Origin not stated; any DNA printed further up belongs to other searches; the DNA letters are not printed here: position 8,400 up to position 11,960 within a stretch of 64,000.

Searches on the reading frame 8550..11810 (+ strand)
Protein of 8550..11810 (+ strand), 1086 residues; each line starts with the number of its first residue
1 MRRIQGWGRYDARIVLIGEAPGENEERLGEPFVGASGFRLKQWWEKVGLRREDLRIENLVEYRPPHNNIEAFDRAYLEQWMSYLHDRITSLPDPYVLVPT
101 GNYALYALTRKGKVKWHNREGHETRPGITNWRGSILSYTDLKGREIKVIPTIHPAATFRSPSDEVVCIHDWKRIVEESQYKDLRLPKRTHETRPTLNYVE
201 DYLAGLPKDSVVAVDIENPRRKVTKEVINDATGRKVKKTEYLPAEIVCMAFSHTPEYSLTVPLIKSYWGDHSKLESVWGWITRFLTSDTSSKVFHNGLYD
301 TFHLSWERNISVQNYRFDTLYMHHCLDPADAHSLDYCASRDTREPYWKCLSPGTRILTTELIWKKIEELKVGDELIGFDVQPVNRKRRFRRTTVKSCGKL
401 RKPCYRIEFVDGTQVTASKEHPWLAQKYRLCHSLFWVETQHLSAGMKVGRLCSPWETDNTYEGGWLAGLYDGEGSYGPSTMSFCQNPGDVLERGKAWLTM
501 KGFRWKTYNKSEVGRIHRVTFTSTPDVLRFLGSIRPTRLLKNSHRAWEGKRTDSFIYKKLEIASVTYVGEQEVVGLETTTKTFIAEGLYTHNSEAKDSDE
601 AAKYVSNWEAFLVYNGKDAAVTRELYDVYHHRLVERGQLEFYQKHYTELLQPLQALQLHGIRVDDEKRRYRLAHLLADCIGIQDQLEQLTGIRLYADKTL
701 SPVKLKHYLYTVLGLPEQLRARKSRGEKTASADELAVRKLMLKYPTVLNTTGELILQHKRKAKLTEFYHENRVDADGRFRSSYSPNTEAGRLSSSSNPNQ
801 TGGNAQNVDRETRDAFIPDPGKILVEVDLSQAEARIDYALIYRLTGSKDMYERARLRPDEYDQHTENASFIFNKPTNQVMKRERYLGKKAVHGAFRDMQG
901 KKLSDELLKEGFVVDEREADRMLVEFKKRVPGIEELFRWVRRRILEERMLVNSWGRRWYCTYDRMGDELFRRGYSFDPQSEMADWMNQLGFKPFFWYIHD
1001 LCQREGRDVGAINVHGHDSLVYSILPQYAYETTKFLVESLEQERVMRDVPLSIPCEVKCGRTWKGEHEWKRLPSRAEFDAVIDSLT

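Call 19: search_protein_families(library=phrogs, proteins=[window:8550-11810:+], max_evalue=0.00001)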
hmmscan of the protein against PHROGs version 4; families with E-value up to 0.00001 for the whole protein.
window:8550-11810:+ (1086 aa): 1 family
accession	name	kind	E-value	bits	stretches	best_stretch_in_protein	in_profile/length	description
phrog_17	-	DNA, RNA and nucleotide metabolism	1.5e-57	196.5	1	70-1075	544-1242/1445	DNA polymerase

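Call 41: search_dna_similar(query=window:8550-11810:+, collection=phages, mode=protein, max_rows=15)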
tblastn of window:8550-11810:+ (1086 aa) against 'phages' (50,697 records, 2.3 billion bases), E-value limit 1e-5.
Records with a match: 295; places in all: 349; records where one place covers at least 80% of the query: 0.
Best place of each record, by identity: <60% 295.
By first word of the organism name: Mycobacterium 136; Bacillus 36; Bacteriophage 28; Microbacterium 28; Gordonia 19; Ralstonia 15; Clostridium 10; Pseudomonas 4; Salmonella 3; Caudoviricetes 3; and 12 more.
By host as written in the record: Mycobacterium smegmatis mc2 155 104; - 42; Gordonia terrae 3612 18; Mycobacterium smegmatis mc#155 16; Microbacterium foliorum NRRL B-24224 SEA 15; Microbacterium foliorum NRRL B-24224 12; Bacillus subtilis 9; Bacillus subtilis BEST7003 7; and 44 more.
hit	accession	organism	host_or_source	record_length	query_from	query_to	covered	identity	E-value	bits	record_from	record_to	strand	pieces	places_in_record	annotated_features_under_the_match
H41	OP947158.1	Desulfofustis phage LS06-2018-MD01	-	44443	8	988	71%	26.0%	2e-19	180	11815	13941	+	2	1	DNA polymerase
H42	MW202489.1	Bacteriophage sp.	Manatee Spring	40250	5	988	68%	26.9%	6e-21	194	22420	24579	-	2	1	DNA polymerase | hypothetical protein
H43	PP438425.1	Microcystis phage Mel-JY34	Microcystis elabens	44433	8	988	67%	26.4%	4e-24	198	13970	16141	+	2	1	DNA polymerase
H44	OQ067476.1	Caulobacter phage Kuura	Caulobacter sp.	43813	12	1022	69%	24.9%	4e-15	170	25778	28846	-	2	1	DNA polymerase | hypothetical protein (x3)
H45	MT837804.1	Bacteriophage sp.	human fecal samples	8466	614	1067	42%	25.4%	9e-7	59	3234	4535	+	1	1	record has no annotation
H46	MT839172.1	Bacteriophage sp.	human fecal samples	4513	614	1067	42%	24.9%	1e-14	85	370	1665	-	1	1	record has no annotation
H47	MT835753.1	Bacteriophage sp.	human fecal samples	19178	608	1067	42%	24.4%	1e-8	66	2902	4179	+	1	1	record has no annotation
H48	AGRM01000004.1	Salmonella enterica subsp. houtenae str. ATCC BAA-1581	Homo sapiens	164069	614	1067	42%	24.5%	3e-6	58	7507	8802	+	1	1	DNA-directed DNA polymerase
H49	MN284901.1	Microbacterium phage YuuY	Microbacterium foliorum NRRL B-24224 SEA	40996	613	1066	42%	24.3%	3e-6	58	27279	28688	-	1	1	37: DNA polymerase I | 36: Cas4 family exonuclease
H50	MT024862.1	Microbacterium phage Alakazam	Microbacterium foliorum NRRL B-24224 SEA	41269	613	1066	42%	24.2%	5e-7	61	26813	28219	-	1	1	38: DNA polymerase I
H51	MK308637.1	Microbacterium phage Schubert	Microbacterium foliorum NRRL B-24224 SEA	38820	613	1066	42%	24.2%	4e-7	61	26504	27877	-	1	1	36: DNA polymerase I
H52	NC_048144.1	Microbacterium phage Schubert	Microbacterium foliorum NRRL B-24224 SEA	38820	613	1066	42%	24.2%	4e-7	61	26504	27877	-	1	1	36: DNA polymerase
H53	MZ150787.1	Microbacterium phage QuadZero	Microbacterium foliorum NRRL B-24224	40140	613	1066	42%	24.1%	2e-6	58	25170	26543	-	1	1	37: DNA polymerase I | 36: hypothetical protein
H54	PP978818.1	Microbacterium phage GreenIvy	Microbacterium foliorum NRRL B-24224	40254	613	1066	42%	24.1%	3e-6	58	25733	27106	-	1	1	37: DNA polymerase I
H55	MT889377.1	Microbacterium phage Zayuliv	Microbacterium foliorum NRRL B-24224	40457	613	1066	42%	24.1%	4e-6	57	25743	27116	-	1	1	37: DNA polymerase I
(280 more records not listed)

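Call 100: search_protein_families(library=pfam, proteins=[window:8550-11810:+], max_evalue=0.01)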
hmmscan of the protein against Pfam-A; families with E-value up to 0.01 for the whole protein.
window:8550-11810:+ (1086 aa): 3 families
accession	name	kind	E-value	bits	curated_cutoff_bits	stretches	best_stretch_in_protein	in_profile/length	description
PF00476.26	DNA_pol_A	-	5.4e-25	88.6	34.3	1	700-1064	33-380/381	DNA polymerase family A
PF03167.25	UDG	-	1.1e-19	71.4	24.3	1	7-163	3-127/141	Uracil DNA glycosylase superfamily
PF01612.26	DNA_pol_A_exo1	-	0.0075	16.5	23.6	0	269-336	55-122/173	3'-5' exonuclease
